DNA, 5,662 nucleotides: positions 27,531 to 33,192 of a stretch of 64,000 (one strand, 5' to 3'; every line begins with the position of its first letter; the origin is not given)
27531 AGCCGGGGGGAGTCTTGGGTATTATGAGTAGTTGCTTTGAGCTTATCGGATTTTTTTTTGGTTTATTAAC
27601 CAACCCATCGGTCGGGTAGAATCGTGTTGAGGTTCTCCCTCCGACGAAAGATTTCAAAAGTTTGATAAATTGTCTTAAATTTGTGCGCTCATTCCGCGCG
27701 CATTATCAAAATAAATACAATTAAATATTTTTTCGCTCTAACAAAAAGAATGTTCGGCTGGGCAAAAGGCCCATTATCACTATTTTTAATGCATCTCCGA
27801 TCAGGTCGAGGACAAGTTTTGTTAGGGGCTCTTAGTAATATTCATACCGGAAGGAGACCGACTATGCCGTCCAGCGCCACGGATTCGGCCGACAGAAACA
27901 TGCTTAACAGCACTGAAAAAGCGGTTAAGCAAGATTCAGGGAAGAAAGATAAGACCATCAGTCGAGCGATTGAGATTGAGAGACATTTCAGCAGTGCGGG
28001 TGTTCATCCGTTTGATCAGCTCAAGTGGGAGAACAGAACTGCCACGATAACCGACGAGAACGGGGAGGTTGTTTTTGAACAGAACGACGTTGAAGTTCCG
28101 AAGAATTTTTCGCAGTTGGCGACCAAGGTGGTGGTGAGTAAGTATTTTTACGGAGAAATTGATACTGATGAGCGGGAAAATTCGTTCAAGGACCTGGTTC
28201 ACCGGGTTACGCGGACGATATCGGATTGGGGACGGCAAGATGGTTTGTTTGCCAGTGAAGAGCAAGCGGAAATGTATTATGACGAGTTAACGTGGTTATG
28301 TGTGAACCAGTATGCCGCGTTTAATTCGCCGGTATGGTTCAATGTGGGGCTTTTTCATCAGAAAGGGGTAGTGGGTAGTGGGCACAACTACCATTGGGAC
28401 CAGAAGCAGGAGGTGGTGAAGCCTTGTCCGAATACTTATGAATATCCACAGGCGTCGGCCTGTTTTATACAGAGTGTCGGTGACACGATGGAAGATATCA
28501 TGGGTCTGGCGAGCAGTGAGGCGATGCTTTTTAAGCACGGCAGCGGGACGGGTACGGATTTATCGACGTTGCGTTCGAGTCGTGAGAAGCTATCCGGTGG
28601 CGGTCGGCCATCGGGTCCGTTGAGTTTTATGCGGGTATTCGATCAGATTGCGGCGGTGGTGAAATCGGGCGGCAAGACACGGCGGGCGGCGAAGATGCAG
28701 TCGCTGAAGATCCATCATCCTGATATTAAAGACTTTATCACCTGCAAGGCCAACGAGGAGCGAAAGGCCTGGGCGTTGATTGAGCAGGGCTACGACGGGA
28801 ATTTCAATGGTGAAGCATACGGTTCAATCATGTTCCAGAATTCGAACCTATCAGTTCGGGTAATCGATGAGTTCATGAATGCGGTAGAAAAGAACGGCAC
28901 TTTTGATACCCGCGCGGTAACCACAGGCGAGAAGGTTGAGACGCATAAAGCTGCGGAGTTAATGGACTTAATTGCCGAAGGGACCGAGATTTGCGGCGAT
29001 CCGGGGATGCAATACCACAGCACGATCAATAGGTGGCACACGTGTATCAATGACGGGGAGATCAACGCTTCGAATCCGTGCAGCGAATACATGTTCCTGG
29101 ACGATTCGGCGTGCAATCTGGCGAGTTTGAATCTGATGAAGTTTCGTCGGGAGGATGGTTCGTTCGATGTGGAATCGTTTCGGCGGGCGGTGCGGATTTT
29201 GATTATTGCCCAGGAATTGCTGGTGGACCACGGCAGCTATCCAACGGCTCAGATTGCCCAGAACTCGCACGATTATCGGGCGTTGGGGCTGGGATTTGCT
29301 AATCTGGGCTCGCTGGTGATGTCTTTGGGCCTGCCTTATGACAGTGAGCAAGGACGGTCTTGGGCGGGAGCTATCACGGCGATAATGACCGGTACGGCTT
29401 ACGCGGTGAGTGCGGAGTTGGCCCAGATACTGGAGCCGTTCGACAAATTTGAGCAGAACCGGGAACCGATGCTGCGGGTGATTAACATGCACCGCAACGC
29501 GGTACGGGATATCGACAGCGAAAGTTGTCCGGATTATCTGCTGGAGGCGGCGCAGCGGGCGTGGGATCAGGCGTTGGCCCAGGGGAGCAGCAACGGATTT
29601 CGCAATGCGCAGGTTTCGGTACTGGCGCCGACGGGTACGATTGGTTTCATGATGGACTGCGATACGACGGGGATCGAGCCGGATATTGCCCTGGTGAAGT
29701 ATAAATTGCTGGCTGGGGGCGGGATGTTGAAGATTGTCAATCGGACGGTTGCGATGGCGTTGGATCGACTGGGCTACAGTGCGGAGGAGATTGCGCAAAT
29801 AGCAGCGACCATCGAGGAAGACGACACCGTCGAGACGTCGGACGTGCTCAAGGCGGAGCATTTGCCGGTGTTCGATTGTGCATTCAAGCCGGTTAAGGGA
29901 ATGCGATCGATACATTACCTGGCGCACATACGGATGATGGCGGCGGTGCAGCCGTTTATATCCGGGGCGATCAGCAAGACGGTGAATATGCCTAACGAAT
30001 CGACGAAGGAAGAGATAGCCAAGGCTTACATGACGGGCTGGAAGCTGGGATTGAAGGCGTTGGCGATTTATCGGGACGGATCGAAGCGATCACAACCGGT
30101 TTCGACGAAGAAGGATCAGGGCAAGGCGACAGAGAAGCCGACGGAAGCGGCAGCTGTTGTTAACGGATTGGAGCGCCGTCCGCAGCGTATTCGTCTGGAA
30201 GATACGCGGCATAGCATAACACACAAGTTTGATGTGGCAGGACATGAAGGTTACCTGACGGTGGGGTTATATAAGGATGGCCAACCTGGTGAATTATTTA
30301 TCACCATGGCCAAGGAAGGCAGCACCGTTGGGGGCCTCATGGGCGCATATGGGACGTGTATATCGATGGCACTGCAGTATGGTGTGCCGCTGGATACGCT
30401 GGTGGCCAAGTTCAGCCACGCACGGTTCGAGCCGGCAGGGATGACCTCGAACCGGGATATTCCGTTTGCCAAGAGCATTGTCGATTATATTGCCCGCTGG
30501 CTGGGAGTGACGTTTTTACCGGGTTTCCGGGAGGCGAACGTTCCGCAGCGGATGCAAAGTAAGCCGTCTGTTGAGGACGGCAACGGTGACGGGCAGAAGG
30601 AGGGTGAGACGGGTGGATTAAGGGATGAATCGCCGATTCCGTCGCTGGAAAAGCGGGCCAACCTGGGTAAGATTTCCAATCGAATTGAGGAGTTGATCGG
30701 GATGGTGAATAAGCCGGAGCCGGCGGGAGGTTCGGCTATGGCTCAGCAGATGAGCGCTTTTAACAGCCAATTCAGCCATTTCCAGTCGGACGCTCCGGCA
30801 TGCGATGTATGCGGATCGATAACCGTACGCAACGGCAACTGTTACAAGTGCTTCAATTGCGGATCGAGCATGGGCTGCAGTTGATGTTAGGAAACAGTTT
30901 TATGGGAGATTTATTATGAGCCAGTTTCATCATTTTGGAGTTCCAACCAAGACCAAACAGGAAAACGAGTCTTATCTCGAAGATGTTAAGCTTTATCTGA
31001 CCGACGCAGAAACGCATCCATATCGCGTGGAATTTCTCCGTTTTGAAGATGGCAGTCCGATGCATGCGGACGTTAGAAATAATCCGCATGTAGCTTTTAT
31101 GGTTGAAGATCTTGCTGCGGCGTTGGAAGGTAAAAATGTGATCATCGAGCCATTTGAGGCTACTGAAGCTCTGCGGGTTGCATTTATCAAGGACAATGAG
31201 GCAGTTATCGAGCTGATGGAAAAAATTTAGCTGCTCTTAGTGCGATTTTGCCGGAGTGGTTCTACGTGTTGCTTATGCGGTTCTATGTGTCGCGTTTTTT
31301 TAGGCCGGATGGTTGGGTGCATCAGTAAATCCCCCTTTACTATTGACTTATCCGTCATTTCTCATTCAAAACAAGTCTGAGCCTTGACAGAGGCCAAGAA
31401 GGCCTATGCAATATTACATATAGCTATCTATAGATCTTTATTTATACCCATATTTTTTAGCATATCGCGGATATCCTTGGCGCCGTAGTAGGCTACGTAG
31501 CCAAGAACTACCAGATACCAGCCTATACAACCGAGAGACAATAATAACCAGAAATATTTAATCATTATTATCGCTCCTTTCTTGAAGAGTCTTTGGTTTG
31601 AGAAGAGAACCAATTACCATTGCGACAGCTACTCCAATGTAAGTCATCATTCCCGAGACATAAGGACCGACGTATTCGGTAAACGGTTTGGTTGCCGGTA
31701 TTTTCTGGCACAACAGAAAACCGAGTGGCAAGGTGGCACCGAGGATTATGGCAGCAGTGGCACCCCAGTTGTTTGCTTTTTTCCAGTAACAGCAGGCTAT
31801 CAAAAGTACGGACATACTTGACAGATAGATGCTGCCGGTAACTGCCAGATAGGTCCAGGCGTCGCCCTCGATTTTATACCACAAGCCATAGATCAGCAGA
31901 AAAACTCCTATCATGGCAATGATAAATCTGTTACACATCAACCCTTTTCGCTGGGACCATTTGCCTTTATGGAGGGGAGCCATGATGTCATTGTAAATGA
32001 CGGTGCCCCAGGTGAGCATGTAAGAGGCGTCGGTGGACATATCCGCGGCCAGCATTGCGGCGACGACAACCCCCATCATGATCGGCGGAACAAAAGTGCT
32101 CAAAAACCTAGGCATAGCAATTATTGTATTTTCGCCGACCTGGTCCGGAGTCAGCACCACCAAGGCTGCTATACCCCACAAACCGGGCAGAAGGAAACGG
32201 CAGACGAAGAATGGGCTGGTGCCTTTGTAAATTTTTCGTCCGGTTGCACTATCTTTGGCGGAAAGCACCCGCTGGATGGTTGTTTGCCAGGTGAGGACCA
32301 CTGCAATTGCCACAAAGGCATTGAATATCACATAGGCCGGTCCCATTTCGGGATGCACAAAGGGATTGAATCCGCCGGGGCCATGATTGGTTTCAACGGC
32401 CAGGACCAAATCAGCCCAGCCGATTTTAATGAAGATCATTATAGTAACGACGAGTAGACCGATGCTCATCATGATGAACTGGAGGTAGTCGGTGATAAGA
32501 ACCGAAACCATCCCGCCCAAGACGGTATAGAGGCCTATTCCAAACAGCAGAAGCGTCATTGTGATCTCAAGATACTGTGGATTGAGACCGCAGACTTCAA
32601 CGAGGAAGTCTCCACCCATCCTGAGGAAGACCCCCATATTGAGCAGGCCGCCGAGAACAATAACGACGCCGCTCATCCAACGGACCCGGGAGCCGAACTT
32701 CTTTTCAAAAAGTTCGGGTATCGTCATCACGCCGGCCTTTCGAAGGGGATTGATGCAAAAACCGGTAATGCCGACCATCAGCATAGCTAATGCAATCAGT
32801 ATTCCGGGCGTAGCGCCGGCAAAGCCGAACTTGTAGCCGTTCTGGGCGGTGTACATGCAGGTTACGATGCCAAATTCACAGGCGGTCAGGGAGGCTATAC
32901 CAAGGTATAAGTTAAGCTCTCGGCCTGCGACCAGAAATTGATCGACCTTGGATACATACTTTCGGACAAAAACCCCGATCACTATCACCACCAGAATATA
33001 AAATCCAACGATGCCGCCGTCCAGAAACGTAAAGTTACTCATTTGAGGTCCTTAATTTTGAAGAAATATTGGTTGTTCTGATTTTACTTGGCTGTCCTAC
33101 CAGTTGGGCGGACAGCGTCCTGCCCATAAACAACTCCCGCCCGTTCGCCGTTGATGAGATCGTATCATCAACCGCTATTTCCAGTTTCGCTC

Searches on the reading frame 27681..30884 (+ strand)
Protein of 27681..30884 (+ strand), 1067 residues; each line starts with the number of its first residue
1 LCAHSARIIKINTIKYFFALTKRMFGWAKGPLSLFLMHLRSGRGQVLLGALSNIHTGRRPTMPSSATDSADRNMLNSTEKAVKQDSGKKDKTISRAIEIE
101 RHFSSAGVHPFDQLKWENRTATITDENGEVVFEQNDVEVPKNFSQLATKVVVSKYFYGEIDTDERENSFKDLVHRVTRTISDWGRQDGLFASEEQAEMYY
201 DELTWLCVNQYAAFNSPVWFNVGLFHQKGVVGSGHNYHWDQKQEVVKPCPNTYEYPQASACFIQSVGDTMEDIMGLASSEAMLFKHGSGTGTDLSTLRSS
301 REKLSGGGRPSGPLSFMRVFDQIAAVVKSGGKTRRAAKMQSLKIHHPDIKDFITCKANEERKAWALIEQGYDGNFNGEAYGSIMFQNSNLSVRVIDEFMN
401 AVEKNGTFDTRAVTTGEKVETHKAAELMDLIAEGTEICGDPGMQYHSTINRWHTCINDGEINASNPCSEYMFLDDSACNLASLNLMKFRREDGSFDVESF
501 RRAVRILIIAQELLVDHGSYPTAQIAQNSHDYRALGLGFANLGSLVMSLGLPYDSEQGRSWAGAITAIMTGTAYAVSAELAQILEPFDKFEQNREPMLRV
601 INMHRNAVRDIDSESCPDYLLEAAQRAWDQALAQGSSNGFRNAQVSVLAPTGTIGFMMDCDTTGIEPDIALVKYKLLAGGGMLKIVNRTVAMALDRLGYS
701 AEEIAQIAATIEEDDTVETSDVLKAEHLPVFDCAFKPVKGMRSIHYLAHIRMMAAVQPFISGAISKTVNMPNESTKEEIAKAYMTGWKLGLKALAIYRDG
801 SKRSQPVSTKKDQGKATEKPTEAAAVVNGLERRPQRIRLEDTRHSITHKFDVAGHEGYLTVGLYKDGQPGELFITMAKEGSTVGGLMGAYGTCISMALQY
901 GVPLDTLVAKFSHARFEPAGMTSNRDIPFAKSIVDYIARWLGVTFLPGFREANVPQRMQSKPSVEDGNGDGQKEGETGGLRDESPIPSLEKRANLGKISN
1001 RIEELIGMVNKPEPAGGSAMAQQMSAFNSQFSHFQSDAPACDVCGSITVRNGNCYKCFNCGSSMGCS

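Call 8: search_protein_families(library=pfam, proteins=[window:27681-30884:+])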
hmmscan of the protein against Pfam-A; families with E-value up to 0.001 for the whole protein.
window:27681-30884:+ (1067 aa): 3 families
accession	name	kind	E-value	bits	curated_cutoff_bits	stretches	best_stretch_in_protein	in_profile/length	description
PF02867.20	Ribonuc_red_lgC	-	1.4e-133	446.7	23.9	1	259-797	1-523/523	Ribonucleotide reductase, barrel domain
PF08471.15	Ribonuc_red_2_N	-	1.4e-19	70.6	27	1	127-210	1-103/103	Class II vitamin B12-dependent ribonucleotide reductase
PF12637.14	TSCPD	-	4.7e-11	43.3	22.8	1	856-941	13-84/88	TSCPD domain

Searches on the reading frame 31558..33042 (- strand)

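Call 8: search_protein_families(library=pfam, proteins=[window:31558-33042:-])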
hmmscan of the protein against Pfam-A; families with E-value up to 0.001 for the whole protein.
window:31558-33042:- (494 aa): 2 families
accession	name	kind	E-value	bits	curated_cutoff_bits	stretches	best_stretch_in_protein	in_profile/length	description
PF00474.23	SSF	-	1.6e-34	119.9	22.8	1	36-435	1-406/406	Sodium:solute symporter family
PF12166.14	Piezo_cap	-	0.00071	19.7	26.9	0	5-33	212-241/298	Piezo non-specific cation channel, cap domain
